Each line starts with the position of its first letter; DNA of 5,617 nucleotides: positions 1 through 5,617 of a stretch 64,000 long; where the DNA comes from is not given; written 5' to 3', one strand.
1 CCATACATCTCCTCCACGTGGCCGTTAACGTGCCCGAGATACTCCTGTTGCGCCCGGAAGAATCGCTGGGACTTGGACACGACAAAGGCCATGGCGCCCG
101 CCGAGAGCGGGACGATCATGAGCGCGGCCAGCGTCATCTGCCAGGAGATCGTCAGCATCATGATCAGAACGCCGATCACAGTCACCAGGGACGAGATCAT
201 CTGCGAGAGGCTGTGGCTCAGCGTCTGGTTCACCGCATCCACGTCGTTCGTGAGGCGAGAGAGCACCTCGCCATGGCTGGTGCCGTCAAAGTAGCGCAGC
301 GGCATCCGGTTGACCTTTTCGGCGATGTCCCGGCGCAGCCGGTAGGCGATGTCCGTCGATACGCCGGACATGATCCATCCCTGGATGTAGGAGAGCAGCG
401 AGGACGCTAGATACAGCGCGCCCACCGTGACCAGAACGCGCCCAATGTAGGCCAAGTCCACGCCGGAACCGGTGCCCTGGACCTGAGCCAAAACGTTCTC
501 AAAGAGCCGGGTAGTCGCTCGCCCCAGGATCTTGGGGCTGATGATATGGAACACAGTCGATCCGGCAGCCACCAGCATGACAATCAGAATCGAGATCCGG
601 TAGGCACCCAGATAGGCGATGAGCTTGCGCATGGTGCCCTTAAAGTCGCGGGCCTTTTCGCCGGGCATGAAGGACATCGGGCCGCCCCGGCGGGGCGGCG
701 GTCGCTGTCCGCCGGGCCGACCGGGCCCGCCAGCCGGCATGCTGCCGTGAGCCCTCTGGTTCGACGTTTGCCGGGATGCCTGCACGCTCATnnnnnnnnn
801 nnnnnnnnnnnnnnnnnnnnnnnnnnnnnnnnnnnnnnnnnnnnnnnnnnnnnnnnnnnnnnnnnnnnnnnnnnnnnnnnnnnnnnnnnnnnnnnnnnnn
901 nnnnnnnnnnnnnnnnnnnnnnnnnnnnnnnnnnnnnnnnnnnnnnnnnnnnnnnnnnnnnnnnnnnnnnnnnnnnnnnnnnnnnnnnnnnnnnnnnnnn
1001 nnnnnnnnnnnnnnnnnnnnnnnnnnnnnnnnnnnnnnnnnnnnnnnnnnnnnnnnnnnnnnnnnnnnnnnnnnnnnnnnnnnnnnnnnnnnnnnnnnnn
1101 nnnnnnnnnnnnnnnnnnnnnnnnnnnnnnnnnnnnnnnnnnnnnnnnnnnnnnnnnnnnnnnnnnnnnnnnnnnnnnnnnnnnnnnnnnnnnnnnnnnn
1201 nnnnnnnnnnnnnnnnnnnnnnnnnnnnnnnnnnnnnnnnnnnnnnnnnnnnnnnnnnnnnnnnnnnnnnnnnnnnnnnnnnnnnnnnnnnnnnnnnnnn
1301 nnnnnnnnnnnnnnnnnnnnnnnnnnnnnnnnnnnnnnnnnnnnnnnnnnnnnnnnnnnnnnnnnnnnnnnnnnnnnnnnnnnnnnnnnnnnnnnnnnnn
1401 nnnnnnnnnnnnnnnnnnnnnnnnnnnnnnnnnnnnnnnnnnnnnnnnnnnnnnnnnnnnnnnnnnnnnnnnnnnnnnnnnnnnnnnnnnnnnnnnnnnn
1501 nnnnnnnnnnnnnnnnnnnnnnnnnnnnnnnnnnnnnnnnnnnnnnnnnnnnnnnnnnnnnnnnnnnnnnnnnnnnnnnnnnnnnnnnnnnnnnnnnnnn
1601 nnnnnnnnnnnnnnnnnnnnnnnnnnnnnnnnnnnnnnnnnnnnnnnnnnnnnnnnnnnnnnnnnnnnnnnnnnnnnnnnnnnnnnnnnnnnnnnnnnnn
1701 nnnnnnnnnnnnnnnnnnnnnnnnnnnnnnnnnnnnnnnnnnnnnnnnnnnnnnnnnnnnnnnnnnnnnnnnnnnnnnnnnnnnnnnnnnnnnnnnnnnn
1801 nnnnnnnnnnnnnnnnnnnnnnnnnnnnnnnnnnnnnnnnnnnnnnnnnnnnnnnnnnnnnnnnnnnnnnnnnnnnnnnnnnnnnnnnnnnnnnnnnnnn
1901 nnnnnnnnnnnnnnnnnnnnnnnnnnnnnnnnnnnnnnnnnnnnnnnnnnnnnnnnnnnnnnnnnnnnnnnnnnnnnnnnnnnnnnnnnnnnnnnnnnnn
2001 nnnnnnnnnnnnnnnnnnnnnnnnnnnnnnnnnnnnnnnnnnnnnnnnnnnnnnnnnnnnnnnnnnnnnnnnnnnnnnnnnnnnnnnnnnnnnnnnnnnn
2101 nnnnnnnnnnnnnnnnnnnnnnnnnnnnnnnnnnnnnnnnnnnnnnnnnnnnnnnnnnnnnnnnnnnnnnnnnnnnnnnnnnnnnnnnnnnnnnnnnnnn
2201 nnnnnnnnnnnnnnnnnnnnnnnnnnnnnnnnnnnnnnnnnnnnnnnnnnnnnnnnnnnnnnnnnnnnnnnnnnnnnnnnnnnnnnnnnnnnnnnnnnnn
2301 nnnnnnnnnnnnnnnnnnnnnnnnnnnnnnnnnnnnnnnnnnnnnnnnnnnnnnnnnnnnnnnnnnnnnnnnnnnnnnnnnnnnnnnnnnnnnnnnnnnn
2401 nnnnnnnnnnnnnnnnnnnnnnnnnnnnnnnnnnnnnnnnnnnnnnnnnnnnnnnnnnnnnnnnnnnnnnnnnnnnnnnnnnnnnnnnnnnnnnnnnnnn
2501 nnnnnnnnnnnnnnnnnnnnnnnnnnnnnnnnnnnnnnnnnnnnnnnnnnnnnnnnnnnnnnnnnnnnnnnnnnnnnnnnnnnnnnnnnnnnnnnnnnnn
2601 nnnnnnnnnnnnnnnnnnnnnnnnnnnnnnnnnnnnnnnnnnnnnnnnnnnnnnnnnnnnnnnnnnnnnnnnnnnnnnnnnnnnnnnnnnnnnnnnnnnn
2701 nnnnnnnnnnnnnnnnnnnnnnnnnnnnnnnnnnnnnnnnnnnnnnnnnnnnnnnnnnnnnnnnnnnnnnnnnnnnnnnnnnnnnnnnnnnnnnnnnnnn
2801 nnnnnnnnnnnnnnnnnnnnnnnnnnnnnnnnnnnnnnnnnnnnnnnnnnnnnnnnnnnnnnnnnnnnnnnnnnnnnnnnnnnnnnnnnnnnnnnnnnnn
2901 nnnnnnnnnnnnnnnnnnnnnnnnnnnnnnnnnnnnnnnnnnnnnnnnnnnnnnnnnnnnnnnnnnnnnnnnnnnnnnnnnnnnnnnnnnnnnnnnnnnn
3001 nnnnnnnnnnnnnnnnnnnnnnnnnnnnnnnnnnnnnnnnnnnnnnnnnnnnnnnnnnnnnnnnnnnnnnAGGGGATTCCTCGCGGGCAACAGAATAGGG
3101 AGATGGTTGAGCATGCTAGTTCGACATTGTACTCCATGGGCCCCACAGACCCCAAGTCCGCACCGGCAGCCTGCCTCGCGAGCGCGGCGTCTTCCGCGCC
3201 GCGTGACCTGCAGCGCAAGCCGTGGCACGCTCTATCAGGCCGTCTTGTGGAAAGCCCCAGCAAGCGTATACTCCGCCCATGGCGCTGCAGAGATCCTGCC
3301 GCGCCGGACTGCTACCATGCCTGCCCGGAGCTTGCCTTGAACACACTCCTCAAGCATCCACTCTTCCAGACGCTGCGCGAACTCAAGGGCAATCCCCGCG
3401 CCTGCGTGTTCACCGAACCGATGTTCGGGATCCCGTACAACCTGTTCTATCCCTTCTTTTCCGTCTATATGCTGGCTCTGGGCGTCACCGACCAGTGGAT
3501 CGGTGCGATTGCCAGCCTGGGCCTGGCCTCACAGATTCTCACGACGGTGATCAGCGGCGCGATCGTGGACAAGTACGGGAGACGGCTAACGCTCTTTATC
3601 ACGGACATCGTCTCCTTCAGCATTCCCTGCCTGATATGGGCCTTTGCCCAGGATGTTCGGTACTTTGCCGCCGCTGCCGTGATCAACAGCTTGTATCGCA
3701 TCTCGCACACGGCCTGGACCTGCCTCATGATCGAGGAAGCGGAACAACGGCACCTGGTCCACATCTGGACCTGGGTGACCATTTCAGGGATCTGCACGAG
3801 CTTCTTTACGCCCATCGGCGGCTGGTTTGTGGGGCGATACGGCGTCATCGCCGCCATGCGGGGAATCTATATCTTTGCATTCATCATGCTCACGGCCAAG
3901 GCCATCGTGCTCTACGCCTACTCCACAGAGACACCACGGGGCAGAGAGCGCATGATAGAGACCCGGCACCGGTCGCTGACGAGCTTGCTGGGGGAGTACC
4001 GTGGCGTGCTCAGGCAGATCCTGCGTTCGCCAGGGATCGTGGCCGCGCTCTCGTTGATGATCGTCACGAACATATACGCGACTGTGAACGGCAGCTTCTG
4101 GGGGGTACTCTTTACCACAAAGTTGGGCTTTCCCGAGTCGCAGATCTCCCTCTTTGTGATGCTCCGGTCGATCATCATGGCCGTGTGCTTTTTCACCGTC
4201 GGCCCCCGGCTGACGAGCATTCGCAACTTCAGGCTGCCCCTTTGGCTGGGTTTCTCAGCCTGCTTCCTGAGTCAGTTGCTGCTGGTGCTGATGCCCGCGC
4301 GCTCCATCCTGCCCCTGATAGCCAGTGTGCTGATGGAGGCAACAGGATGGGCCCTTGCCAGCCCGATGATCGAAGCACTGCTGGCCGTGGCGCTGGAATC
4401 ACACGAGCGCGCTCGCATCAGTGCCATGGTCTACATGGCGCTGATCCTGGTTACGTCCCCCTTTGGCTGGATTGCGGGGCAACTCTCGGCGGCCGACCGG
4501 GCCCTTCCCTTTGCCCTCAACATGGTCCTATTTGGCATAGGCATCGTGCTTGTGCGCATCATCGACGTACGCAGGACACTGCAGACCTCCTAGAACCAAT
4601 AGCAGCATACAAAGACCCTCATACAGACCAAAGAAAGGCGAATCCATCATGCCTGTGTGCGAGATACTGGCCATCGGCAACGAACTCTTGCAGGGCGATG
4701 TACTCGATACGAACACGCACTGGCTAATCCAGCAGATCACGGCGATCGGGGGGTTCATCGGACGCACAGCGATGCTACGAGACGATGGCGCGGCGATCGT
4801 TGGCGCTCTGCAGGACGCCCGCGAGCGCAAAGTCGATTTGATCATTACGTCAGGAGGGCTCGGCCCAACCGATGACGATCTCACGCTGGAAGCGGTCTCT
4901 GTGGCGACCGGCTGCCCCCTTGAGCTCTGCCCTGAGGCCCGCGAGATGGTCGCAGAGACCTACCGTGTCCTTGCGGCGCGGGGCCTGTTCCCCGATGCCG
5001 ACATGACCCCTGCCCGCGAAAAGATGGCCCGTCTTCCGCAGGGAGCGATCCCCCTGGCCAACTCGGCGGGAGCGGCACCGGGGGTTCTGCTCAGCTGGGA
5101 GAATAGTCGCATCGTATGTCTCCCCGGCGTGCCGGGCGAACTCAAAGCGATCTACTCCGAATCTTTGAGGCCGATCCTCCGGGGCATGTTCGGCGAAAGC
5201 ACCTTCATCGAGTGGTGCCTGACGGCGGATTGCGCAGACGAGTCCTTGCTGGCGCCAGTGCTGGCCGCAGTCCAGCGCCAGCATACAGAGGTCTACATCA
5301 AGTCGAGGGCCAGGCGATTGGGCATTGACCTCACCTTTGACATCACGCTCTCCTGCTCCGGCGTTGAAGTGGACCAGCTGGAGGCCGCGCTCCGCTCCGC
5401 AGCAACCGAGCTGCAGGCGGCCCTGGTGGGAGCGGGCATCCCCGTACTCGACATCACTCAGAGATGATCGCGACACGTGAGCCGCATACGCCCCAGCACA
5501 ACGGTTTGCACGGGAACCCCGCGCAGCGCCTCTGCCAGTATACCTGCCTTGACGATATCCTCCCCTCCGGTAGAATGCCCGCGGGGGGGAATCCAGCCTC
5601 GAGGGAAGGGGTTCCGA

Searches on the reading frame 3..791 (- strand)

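Call 61: search_protein_families(library=pfam, proteins=[window:3-791:-], max_evalue=0.00001)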
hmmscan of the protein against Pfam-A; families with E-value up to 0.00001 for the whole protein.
window:3-791:- (263 aa): 1 family
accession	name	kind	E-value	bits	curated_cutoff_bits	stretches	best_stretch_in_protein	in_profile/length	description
PF00664.28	ABC_membrane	-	1.4e-37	130.3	28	1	68-262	1-186/274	ABC transporter transmembrane region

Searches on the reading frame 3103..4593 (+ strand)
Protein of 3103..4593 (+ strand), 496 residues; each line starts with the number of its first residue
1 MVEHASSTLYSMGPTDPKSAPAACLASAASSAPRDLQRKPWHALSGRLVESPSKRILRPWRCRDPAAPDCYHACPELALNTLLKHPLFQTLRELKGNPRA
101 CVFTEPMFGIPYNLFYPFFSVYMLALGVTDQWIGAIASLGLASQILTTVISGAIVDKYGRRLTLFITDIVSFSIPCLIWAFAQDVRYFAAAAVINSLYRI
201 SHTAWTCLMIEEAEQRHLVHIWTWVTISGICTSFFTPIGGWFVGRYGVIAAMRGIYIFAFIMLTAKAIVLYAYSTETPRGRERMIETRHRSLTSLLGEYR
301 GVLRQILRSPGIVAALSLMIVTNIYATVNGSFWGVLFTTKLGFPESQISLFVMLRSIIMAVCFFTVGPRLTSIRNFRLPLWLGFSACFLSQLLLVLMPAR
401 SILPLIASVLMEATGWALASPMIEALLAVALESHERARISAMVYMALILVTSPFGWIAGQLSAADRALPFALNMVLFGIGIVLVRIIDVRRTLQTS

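Call 61: search_protein_families(library=pfam, proteins=[window:3103-4593:+], max_evalue=0.00001)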
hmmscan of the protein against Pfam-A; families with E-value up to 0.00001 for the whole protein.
window:3103-4593:+ (496 aa): 2 families
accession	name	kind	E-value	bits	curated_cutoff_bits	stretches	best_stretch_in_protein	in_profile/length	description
PF07690.21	MFS_1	-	1.9e-20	73.6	33.4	1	109-446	9-338/347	Major Facilitator Superfamily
PF12832.13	MFS_1_like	-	9.7e-11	41.7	25.2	1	115-418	18-318/373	MFS_1 like family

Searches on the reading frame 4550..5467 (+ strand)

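Call 61: search_protein_families(library=pfam, proteins=[window:4550-5467:+], max_evalue=0.00001)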
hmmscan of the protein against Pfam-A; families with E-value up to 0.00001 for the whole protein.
window:4550-5467:+ (305 aa): 1 family
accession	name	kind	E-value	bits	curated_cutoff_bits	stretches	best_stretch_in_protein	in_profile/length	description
PF00994.29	MoCF_biosynth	-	2.1e-30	105.8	26.6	1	38-211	1-143/144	Probable molybdopterin binding domain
